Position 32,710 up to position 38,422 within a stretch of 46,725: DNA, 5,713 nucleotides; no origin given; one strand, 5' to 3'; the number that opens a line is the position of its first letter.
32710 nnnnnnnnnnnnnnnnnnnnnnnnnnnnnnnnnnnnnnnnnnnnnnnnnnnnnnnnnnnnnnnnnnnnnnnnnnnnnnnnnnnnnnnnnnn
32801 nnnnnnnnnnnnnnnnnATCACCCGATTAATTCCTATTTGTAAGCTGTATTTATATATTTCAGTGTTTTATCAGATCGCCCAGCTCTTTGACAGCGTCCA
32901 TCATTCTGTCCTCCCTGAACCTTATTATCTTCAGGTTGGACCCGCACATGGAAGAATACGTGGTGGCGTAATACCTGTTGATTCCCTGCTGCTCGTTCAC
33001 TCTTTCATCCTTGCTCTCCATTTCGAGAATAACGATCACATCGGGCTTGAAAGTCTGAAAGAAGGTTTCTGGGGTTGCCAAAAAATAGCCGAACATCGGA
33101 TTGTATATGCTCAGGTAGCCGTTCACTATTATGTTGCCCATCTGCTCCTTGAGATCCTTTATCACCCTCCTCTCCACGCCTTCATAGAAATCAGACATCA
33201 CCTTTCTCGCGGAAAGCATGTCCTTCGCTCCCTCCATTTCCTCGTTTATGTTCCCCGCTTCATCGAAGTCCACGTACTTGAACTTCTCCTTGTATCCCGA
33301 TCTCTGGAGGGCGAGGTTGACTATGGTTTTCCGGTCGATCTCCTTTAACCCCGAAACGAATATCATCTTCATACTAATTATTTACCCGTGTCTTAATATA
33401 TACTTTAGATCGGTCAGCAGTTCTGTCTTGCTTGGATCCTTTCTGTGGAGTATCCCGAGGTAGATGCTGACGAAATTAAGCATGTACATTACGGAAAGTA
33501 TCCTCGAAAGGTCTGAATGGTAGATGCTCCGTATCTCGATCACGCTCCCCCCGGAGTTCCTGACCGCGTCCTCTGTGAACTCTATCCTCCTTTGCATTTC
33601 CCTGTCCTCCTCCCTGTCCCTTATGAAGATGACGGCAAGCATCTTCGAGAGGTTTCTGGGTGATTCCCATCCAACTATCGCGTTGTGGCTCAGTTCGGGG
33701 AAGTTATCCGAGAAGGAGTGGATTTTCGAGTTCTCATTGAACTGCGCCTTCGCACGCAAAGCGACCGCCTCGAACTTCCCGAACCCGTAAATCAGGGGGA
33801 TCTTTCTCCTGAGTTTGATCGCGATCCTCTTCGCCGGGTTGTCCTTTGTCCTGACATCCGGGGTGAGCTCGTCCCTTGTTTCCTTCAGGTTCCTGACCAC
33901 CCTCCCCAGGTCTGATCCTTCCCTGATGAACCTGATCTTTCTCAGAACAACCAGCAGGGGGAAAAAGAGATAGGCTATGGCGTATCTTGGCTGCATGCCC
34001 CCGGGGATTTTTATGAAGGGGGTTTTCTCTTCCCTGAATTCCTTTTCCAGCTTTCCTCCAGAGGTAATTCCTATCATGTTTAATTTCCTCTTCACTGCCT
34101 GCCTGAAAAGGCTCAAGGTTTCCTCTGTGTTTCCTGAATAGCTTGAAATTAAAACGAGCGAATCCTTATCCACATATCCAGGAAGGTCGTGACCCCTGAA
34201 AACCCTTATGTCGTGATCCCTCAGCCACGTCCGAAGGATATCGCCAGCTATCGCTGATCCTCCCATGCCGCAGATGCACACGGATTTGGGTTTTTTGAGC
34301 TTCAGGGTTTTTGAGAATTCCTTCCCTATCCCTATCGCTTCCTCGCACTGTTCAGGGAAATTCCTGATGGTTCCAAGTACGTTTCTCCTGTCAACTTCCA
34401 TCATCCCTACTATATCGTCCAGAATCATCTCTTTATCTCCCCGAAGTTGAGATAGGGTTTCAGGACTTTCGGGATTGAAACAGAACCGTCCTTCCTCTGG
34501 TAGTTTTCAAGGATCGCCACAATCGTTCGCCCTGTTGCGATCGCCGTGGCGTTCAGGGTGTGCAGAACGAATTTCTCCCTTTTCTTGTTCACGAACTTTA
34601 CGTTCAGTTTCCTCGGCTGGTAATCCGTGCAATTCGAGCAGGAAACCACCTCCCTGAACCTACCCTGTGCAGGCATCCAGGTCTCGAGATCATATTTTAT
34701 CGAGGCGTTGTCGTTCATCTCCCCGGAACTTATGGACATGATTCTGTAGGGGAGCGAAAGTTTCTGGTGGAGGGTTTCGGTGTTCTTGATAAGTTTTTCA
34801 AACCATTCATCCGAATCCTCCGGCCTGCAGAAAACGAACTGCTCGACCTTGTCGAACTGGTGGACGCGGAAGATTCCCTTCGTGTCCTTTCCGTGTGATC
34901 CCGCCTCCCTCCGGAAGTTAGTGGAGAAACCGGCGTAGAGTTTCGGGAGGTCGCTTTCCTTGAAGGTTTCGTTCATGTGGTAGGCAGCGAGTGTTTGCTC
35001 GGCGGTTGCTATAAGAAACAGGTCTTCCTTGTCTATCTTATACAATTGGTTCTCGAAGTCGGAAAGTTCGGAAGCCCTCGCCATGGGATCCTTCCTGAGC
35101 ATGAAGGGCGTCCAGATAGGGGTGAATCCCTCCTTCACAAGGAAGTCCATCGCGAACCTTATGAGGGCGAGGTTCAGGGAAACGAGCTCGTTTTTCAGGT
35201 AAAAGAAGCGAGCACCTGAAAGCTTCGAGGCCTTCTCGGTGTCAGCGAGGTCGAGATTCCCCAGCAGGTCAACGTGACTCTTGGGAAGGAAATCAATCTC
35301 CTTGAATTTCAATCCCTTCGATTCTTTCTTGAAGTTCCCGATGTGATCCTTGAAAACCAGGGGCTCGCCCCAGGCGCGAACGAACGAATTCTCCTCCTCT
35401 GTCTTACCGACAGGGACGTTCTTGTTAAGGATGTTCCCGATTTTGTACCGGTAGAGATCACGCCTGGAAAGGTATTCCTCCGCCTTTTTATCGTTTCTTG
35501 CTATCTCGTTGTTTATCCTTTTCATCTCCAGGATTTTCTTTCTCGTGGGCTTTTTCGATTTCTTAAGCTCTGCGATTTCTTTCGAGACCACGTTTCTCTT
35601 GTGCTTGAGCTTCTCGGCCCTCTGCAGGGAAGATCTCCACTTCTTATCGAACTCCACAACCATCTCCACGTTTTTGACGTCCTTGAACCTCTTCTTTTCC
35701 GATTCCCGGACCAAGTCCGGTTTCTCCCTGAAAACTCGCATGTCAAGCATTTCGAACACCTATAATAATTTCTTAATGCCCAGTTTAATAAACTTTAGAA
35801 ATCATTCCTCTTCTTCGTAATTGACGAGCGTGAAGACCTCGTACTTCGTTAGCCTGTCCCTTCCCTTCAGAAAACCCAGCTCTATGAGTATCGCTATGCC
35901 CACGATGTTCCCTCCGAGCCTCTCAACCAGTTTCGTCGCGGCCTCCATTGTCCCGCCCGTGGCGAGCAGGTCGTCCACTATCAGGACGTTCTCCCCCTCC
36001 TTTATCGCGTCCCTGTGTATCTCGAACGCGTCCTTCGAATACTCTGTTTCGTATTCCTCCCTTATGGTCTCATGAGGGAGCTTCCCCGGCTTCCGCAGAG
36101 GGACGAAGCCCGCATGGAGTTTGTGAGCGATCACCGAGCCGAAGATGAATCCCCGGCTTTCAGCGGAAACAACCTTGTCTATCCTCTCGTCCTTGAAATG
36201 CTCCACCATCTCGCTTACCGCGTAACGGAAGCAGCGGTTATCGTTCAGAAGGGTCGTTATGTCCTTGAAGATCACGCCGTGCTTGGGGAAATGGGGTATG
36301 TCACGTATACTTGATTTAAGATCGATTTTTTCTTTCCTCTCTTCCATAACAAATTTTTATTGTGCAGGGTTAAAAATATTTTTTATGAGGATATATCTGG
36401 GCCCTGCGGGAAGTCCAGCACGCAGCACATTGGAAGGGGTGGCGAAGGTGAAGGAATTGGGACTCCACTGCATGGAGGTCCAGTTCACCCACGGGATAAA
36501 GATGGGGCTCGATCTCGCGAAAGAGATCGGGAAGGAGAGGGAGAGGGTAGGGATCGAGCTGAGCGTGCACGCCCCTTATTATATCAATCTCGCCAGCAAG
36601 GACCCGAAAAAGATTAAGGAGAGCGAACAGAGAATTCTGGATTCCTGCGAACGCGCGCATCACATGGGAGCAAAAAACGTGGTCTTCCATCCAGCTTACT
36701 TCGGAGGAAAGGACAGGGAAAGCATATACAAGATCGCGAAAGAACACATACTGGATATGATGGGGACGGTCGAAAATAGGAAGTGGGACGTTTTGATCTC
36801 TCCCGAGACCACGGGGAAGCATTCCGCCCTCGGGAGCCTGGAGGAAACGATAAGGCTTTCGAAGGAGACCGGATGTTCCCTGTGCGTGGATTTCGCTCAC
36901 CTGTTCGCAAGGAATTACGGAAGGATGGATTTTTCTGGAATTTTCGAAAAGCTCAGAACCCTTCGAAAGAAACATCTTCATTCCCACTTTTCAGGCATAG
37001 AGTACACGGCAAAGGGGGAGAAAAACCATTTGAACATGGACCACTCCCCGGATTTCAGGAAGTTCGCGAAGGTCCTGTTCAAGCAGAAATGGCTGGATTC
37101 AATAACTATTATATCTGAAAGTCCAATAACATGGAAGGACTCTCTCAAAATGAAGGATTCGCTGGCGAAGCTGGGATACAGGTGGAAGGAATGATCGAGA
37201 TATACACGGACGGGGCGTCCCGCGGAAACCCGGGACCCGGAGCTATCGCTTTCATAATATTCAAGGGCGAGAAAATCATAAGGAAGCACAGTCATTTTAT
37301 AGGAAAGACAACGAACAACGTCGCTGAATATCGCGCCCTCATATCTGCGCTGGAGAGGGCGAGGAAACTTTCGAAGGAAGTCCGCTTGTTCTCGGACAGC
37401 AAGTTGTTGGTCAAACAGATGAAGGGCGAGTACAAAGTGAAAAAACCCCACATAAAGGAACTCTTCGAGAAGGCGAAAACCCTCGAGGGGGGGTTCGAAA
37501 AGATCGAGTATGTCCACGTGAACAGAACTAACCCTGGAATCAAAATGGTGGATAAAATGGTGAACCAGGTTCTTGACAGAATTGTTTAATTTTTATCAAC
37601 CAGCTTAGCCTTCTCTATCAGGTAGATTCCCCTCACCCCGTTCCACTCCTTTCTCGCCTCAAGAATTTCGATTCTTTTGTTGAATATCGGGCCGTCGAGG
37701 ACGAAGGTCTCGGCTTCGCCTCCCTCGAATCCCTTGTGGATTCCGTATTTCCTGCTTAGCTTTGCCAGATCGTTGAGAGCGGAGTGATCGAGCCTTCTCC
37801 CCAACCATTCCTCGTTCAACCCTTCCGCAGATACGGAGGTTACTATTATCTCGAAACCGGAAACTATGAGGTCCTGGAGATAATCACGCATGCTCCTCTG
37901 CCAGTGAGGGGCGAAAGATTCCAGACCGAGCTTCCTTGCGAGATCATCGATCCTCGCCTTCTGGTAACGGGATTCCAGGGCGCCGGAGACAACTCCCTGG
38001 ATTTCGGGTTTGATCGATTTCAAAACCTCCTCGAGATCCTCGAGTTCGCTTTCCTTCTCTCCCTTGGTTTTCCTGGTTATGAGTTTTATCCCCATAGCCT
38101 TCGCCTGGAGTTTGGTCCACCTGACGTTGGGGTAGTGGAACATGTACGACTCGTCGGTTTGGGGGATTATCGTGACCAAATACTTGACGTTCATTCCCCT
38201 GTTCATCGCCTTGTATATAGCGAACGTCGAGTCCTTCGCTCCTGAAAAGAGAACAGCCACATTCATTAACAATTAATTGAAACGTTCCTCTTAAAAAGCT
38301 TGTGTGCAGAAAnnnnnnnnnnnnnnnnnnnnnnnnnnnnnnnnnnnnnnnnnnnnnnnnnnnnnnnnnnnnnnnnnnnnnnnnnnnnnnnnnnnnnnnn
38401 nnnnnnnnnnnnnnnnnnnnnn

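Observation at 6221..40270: Every tRNA gene in the window appears interrupted (five introns in four genes)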

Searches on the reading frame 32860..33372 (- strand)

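Call 83: search_protein_families(library=pfam, proteins=[window:32860-33372:-], max_evalue=0.01)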
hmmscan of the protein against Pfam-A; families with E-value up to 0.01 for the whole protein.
window:32860-33372:- (170 aa): 1 family
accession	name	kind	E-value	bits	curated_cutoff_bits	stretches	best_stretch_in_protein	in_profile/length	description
PF13207.12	AAA_17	-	0.00046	20.9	27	1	48-122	39-114/136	AAA domain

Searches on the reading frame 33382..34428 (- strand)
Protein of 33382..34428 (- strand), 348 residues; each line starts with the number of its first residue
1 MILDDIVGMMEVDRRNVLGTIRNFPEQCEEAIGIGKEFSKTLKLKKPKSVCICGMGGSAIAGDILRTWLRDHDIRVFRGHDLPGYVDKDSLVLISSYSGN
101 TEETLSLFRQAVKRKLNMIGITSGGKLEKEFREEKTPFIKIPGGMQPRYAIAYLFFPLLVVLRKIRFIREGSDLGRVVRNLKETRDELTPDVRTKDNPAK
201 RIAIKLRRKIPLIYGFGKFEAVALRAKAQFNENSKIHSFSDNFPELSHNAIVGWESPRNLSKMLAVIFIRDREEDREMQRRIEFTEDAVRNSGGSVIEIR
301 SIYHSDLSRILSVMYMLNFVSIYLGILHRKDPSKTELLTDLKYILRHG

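Call 83: search_protein_families(library=pfam, proteins=[window:33382-34428:-], max_evalue=0.01)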
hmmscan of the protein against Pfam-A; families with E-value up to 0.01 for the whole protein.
window:33382-34428:- (348 aa): 2 families
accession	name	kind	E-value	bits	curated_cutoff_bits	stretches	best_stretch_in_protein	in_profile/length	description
PF10432.14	bact-PGI_C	-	1.9e-43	148.5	24.5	1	196-342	2-148/151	Bacterial phospho-glucose isomerase C-terminal SIS domain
PF01380.27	SIS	-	7.6e-11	42.4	25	1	43-123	1-88/131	SIS domain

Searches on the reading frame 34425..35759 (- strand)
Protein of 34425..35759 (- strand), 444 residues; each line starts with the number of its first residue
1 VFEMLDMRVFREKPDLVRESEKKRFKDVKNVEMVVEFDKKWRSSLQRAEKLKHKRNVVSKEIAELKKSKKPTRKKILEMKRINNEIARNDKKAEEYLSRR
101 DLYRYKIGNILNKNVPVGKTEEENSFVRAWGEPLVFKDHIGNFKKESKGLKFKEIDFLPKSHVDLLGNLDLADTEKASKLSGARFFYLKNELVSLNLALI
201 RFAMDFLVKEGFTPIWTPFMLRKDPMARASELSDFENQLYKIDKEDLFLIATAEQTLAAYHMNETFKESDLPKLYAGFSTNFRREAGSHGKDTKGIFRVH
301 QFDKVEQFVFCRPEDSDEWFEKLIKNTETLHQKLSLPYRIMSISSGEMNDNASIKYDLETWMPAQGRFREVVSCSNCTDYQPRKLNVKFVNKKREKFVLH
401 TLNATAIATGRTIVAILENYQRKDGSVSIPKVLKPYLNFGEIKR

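Call 13: search_protein_families(library=pfam, proteins=[window:34425-35759:-])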
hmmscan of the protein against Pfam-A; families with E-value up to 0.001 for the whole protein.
window:34425-35759:- (444 aa): 2 families
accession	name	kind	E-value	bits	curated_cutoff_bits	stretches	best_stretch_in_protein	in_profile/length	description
PF00587.30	tRNA-synt_2b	-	1.8e-40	139.4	29.3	1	244-420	8-179/179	tRNA synthetase class II core domain (G, H, P, S and T)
PF02403.27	Seryl_tRNA_N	-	6.5e-22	78.3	28.2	1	4-110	1-107/108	Seryl-tRNA synthetase N-terminal domain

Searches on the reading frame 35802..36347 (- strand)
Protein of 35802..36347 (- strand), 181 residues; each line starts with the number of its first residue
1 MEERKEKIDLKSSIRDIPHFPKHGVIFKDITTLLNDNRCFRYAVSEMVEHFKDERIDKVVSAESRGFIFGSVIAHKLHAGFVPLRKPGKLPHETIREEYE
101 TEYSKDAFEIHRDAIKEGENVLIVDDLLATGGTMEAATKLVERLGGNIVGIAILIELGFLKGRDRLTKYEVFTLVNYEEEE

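Call 83: search_protein_families(library=pfam, proteins=[window:35802-36347:-], max_evalue=0.01)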
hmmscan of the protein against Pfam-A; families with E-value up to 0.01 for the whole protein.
window:35802-36347:- (181 aa): 2 families
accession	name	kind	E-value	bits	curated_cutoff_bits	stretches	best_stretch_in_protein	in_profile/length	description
PF00156.33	Pribosyltran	-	2.6e-16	59.8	26.3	1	47-175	22-144/158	Phosphoribosyl transferase domain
PF14681.12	UPRTase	-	0.0048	16.8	27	1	114-154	117-156/206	Uracil phosphoribosyltransferase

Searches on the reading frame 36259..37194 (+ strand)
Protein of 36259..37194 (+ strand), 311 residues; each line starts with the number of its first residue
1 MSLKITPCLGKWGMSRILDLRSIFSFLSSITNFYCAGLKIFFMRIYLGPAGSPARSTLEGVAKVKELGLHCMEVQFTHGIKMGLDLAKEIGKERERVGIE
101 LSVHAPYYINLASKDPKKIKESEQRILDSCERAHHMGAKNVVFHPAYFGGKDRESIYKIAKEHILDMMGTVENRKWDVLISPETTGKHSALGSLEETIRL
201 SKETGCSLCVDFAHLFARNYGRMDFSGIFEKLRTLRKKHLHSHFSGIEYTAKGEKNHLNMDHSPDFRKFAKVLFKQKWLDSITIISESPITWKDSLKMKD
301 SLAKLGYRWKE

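Call 83: search_protein_families(library=pfam, proteins=[window:36259-37194:+], max_evalue=0.01)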
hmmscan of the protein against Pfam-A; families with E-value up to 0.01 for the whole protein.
window:36259-37194:+ (311 aa): 1 family
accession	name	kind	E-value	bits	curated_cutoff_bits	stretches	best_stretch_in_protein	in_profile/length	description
PF01261.30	AP_endonuc_2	-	4.6e-26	92.5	31.1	1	61-291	1-232/249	Xylose isomerase-like TIM barrel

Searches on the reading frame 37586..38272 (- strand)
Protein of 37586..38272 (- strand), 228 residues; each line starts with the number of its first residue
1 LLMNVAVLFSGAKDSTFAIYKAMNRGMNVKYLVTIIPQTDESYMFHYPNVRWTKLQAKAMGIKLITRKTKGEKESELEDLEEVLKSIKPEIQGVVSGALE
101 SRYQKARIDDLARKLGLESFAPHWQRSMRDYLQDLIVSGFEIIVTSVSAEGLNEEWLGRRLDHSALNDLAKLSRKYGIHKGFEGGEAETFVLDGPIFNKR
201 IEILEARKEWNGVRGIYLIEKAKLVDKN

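Call 83: search_protein_families(library=pfam, proteins=[window:37586-38272:-], max_evalue=0.01)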
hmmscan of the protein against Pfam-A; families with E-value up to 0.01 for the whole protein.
window:37586-38272:- (228 aa): 1 family
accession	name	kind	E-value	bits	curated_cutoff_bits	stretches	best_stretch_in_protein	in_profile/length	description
PF01902.24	Diphthami_syn_2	-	2.3e-80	269.7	23.2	1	3-223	1-218/219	Diphthamide synthase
